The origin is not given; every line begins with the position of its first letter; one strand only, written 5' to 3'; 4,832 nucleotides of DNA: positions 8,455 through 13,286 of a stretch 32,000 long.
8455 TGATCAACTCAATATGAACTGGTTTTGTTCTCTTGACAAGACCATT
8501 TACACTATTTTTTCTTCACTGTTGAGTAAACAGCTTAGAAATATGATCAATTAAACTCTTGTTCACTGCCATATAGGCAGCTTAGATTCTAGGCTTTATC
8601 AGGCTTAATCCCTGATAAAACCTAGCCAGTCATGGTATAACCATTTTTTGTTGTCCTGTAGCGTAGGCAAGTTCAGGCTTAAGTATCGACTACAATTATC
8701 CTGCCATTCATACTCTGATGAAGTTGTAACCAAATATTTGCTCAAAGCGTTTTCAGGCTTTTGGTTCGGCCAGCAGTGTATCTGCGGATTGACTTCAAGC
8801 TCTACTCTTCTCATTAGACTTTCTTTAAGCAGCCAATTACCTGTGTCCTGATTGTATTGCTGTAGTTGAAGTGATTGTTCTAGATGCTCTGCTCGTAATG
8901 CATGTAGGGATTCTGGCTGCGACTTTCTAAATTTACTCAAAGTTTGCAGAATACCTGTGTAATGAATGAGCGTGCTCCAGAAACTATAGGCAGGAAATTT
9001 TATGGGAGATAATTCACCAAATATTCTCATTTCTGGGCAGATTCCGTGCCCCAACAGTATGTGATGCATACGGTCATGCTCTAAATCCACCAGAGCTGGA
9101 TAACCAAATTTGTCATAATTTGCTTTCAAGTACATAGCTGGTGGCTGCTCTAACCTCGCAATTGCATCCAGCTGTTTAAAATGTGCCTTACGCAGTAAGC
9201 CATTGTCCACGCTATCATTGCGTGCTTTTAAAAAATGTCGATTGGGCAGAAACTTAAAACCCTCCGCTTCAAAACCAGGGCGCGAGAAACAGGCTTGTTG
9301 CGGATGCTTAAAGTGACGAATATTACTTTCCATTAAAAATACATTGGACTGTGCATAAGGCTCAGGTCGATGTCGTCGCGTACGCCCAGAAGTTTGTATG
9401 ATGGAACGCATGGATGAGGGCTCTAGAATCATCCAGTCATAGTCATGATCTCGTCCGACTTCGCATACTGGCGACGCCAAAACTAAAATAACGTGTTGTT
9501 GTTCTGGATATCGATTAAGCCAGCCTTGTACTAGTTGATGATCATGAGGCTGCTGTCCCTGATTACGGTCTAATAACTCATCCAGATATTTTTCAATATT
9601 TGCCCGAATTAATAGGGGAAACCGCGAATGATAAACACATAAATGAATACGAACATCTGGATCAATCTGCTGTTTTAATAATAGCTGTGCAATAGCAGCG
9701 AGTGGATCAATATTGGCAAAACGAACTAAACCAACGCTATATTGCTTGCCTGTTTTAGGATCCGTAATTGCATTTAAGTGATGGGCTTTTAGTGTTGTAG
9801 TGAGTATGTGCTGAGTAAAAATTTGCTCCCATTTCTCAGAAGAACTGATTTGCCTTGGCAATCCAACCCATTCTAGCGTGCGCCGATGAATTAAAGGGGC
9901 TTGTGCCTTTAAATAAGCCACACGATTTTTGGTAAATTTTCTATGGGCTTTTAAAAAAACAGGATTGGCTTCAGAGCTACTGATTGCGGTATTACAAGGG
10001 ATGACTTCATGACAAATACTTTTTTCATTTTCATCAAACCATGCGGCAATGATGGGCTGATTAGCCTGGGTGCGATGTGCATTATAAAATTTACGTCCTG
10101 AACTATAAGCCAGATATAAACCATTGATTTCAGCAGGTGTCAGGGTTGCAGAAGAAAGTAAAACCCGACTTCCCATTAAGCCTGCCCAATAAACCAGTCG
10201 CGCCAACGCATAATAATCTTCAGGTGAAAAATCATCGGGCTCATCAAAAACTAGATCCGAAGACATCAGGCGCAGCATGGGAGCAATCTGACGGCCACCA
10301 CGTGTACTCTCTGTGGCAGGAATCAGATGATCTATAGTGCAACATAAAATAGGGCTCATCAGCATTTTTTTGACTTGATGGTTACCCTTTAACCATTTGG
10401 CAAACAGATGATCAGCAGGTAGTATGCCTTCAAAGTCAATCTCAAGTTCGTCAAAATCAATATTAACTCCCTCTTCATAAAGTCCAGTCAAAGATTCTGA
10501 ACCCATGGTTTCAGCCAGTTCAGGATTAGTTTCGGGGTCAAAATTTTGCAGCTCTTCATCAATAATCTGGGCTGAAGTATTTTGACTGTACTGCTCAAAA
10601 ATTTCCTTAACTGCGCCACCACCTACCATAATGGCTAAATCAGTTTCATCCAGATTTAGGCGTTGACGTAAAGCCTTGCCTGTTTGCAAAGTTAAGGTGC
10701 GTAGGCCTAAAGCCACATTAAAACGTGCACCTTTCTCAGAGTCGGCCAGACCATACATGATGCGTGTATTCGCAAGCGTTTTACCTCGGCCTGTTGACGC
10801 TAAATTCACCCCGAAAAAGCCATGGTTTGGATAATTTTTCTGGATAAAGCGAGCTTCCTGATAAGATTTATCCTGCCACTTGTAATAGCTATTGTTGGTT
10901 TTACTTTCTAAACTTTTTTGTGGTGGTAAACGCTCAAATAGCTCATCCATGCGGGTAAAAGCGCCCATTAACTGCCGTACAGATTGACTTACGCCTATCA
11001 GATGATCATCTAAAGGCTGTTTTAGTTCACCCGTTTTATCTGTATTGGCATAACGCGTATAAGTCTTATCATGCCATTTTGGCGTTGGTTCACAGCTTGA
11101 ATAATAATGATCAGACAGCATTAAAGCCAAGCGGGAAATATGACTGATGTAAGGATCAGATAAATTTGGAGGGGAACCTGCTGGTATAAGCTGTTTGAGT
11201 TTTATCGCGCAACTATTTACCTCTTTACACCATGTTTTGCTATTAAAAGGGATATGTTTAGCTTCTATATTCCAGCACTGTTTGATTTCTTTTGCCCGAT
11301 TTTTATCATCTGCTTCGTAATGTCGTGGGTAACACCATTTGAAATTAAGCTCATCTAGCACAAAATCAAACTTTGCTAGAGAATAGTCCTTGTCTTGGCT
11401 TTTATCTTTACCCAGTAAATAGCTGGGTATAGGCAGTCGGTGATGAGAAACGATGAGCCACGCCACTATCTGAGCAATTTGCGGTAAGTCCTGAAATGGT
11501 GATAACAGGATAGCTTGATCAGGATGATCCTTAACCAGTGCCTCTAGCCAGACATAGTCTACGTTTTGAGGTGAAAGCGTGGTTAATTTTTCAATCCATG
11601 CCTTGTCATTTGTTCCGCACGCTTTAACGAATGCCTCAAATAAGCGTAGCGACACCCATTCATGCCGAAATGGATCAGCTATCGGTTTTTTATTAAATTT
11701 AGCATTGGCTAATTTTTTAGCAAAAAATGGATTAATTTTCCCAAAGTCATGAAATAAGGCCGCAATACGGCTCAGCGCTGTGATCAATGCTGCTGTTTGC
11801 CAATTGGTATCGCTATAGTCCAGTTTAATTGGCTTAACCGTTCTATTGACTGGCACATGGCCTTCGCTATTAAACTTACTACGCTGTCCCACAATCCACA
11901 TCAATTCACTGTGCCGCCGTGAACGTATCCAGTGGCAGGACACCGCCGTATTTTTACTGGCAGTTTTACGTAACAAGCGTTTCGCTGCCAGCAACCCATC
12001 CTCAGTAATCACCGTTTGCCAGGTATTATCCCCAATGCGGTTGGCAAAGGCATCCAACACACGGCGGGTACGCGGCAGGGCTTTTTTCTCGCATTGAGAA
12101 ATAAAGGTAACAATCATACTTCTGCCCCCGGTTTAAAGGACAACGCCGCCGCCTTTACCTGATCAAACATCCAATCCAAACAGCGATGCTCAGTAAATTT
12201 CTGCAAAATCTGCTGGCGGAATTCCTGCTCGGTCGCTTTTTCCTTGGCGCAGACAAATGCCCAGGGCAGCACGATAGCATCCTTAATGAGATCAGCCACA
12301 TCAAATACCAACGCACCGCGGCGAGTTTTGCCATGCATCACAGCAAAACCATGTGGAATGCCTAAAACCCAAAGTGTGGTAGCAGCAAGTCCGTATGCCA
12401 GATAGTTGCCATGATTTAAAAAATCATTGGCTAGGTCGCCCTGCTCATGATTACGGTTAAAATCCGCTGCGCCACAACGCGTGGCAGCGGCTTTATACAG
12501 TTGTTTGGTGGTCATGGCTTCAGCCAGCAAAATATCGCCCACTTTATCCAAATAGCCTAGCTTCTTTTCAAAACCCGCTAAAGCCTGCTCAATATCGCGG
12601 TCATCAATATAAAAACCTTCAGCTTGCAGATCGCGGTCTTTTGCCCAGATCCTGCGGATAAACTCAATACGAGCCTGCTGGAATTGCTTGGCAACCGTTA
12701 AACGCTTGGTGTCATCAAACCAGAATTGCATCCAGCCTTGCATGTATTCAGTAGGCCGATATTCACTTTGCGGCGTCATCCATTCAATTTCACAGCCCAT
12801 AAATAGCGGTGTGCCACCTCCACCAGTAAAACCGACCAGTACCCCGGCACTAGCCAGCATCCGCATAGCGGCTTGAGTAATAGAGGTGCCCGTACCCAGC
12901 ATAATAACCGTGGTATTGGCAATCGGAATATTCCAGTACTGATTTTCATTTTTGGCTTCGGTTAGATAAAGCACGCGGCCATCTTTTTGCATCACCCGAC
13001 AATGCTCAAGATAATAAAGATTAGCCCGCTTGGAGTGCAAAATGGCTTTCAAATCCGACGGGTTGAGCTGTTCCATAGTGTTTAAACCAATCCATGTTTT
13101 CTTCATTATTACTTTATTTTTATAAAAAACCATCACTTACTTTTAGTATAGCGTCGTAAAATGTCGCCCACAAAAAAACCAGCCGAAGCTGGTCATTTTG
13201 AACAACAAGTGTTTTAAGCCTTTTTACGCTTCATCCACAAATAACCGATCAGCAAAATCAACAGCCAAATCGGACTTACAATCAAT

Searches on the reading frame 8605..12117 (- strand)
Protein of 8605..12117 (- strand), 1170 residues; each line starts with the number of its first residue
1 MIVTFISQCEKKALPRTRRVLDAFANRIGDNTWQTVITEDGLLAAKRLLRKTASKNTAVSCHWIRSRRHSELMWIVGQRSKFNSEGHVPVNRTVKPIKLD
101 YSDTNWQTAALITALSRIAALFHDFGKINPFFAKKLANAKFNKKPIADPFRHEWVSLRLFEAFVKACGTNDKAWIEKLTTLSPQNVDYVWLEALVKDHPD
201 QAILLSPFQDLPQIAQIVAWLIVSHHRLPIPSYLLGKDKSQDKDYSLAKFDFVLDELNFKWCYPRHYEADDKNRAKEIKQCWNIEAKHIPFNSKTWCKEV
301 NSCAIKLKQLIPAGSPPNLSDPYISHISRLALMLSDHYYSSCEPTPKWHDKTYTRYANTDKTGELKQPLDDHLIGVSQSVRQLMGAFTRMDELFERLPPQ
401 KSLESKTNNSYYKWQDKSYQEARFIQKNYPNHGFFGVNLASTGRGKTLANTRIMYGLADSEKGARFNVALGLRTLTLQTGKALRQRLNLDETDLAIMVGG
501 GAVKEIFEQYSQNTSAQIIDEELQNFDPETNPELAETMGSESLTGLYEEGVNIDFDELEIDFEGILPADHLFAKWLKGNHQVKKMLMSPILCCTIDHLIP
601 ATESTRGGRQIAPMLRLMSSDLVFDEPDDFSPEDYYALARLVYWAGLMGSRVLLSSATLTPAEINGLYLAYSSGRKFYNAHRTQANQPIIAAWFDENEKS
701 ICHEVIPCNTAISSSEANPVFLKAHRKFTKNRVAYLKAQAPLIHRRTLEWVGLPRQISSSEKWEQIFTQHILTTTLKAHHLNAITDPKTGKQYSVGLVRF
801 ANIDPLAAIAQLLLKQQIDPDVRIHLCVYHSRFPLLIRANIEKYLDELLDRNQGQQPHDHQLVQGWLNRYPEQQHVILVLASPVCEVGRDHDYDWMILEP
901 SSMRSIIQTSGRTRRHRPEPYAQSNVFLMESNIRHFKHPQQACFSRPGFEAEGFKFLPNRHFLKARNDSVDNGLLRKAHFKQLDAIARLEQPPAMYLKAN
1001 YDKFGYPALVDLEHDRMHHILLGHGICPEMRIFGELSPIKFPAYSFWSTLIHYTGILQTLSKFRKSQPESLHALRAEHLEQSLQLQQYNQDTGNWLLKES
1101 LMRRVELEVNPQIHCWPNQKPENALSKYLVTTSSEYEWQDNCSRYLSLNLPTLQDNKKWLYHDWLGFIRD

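Call 48: search_protein_families(library=ncbifam, proteins=[window:8605-12117:-], max_evalue=0.00001)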
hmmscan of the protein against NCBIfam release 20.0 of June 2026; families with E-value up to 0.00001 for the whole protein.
window:8605-12117:- (1170 aa): 4 families
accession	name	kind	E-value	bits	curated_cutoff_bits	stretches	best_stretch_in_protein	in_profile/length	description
TIGR02562.1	cas3_yersinia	equivalog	8.6e-290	964.3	565.95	1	1-1167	1-1109/1110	type I-F CRISPR-associated helicase Cas3f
TIGR01587.1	cas3_core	equivalog_domain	3.8e-13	49.3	102.45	0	577-668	84-173/358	CRISPR-associated helicase Cas3'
TIGR01596.1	cas3_HD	equivalog_domain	2.9e-09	37.2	43.45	1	112-257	29-114/178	CRISPR-associated endonuclease Cas3''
TIGR02621.3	cas3_GSU0051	exception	3.5e-06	26.1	400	0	861-916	315-373/854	type I-G CRISPR-associated helicase/endonuclease Cas3g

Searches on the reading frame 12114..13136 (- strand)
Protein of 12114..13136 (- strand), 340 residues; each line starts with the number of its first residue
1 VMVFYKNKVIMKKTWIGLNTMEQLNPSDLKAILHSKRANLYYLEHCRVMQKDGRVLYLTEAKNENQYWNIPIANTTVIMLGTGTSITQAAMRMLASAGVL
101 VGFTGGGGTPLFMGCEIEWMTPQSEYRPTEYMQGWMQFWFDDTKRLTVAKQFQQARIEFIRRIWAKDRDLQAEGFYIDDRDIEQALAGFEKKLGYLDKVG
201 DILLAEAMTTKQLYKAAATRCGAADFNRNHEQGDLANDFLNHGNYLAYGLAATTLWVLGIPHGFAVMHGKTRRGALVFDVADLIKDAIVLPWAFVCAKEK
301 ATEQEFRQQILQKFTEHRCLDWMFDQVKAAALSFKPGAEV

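Call 48: search_protein_families(library=ncbifam, proteins=[window:12114-13136:-], max_evalue=0.00001)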
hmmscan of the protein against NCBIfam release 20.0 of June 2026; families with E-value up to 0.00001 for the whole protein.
window:12114-13136:- (340 aa): 4 families
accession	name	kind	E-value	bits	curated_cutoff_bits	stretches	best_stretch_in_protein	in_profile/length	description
TIGR03637.1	cas1_YPEST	exception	1.6e-141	471.1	150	1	32-331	1-306/307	type I-F CRISPR-associated endonuclease Cas1f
TIGR00287.1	cas1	equivalog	1.9e-59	201.4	71.7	1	39-309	1-267/327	CRISPR-associated endonuclease Cas1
TIGR03638.1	cas1_ECOLI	exception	1.5e-33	116.2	215.6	2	34-156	7-119/269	type I-E CRISPR-associated endonuclease Cas1e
TIGR03641.1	cas1_HMARI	exception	7.2e-11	41.9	304.1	1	39-310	2-260/324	type I-B CRISPR-associated endonuclease Cas1b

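Call 66: search_solved_structures(query=window:12114-13136:-, max_evalue=1e-30, show_alignments=1)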
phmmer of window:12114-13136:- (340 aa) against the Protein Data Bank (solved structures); distinct sequences matched with E-value up to 1e-30: 8.
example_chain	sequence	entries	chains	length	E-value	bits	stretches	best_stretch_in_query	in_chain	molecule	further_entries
3god_A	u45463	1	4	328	1.4e-113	382.6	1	19-331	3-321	Cas1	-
5fcl_A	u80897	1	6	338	1.8e-113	382.2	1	24-330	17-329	CRISPR-associated endonuclease Cas1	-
8flj_A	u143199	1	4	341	2.7e-113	381.7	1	19-331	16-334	CRISPR-associated endonuclease Cas1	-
9p11_F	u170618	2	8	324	1.3e-112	379.5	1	21-331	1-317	CRISPR-associated endonuclease Cas1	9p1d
4w8k_A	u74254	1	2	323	1.3e-61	211.8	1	30-331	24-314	Cas1 protein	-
8k23_D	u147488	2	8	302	1.4e-61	211.7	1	30-331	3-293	Cas1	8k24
8k25_D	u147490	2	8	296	1.5e-61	211.5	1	30-330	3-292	Cas1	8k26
8k21_D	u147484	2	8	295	1.6e-61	211.5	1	30-330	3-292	Cas1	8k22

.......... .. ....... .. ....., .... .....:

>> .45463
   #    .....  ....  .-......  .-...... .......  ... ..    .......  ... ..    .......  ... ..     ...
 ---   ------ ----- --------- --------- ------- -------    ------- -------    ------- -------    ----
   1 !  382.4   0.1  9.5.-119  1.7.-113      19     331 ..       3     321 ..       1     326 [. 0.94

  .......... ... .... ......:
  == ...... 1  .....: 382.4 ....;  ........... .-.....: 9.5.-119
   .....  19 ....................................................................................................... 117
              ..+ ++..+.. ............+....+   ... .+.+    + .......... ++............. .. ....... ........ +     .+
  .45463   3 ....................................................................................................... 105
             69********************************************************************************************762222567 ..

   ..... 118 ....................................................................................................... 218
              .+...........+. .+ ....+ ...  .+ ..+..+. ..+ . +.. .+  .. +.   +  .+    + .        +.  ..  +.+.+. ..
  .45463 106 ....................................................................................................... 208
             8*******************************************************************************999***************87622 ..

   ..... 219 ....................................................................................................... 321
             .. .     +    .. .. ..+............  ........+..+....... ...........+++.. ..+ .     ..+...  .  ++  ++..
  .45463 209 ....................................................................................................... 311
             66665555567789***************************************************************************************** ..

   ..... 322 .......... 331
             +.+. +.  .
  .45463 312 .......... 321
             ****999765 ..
